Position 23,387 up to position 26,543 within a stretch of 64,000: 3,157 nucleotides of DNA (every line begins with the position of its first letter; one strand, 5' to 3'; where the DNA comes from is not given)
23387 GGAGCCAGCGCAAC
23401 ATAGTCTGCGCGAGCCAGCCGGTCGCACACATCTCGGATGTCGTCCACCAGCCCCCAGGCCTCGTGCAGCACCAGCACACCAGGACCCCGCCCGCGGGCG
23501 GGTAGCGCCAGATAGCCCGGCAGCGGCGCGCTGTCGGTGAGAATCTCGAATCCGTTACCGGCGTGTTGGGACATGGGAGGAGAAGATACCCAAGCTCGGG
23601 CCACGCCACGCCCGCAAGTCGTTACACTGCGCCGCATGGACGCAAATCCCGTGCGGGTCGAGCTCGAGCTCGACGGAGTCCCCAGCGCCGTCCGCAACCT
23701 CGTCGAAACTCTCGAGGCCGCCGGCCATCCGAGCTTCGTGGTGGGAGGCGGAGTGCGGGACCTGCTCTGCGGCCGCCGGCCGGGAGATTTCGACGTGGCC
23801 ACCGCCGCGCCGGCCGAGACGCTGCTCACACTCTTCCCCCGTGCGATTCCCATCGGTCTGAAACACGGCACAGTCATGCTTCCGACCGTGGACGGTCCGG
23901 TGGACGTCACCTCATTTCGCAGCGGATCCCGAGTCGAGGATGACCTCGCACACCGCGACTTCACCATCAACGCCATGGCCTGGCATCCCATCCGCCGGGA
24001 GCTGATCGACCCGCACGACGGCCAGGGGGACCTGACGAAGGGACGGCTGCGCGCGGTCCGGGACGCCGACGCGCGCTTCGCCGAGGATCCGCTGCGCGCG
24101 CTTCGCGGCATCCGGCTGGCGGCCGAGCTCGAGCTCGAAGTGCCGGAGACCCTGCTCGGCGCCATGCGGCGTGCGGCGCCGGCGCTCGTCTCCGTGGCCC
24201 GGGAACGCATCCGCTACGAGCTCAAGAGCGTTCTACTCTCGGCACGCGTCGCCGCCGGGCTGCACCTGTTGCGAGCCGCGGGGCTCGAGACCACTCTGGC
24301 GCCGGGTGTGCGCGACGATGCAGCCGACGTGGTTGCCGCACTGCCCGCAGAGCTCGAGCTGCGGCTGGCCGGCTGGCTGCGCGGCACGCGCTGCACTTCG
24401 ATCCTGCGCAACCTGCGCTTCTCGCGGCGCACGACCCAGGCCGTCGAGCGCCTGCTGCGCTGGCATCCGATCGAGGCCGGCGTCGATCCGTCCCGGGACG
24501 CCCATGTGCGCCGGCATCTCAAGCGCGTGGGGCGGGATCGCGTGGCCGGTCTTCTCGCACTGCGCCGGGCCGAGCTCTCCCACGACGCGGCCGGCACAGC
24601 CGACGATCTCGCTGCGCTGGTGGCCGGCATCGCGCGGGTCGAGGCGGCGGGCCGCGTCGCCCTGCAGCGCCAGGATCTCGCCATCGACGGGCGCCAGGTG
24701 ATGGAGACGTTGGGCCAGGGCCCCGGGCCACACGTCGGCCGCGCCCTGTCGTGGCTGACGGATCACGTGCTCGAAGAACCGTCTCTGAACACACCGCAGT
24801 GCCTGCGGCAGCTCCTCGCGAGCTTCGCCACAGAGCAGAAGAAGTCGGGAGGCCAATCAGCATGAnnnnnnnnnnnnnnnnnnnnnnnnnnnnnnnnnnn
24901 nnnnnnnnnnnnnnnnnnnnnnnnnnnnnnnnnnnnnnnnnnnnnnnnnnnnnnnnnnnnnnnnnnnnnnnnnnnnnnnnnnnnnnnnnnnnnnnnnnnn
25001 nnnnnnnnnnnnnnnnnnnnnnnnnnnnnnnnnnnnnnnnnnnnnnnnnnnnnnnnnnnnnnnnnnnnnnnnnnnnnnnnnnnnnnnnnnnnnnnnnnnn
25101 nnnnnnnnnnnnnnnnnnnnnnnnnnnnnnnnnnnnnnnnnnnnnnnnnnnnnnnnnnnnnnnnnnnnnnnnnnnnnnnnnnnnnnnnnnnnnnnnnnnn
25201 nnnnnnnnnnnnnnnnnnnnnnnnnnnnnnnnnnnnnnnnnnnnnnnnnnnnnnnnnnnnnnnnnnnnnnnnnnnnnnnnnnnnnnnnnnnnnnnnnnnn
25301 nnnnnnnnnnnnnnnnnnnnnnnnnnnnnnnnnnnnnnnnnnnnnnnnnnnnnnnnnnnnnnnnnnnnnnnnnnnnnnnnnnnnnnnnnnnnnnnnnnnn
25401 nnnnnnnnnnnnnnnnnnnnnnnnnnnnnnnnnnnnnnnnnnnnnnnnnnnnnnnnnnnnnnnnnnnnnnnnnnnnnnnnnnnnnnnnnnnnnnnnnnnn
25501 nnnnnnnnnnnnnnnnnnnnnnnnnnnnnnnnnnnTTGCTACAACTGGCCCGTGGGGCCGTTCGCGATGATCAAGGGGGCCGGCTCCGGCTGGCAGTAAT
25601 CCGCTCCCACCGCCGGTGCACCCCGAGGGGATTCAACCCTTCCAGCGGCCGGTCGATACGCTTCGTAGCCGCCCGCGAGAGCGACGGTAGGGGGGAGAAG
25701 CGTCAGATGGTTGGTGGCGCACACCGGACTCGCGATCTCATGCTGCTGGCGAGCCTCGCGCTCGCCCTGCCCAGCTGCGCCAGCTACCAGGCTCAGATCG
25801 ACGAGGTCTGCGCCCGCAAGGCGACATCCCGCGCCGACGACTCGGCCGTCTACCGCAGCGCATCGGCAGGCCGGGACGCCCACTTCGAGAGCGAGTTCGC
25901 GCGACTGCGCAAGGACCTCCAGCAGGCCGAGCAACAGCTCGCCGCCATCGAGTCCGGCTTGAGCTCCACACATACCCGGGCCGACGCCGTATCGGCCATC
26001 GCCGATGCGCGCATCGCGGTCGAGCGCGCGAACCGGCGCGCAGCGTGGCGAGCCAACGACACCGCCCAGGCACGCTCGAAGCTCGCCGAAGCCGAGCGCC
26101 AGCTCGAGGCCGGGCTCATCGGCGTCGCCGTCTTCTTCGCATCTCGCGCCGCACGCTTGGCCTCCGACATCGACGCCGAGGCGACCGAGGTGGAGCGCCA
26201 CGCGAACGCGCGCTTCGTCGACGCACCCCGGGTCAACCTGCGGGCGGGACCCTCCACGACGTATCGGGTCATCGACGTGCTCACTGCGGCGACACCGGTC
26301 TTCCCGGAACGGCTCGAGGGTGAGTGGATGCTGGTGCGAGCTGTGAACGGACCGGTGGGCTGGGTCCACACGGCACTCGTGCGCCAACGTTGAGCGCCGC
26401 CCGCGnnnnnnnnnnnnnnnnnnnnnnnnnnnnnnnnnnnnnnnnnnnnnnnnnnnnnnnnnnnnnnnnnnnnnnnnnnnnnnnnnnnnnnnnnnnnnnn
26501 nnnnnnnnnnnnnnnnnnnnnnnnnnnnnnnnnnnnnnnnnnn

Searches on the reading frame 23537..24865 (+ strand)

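Call 14: search_protein_families(library=pfam, proteins=[window:23537-24865:+], max_evalue=0.001)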
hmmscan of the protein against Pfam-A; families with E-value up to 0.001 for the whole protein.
window:23537-24865:+ (442 aa): 3 families
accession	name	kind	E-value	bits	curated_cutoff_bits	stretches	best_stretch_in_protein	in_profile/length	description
PF01743.26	PolyA_pol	-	9.2e-21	74.9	23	1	67-172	2-126/126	Poly A polymerase head domain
PF13735.12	tRNA_NucTran2_2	-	3.9e-08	33.9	27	1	286-425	24-147/149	tRNA nucleotidyltransferase domain 2 putative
PF12627.12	PolyA_pol_RNAbd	-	3.2e-07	30.5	22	1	202-258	4-60/64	Probable RNA and SrmB- binding site of polymerase A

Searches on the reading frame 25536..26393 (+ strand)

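Call 14: search_protein_families(library=pfam, proteins=[window:25536-26393:+], max_evalue=0.001)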
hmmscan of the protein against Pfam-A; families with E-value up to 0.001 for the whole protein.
window:25536-26393:+ (285 aa): 2 families
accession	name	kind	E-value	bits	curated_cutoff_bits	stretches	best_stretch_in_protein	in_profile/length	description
PF08239.17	SH3_3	-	2.3e-08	34.5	27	1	232-282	2-53/54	Bacterial SH3 domain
PF06347.19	SH3_4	-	4.2e-08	33.3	24.1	1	231-283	3-55/56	Bacterial SH3 domain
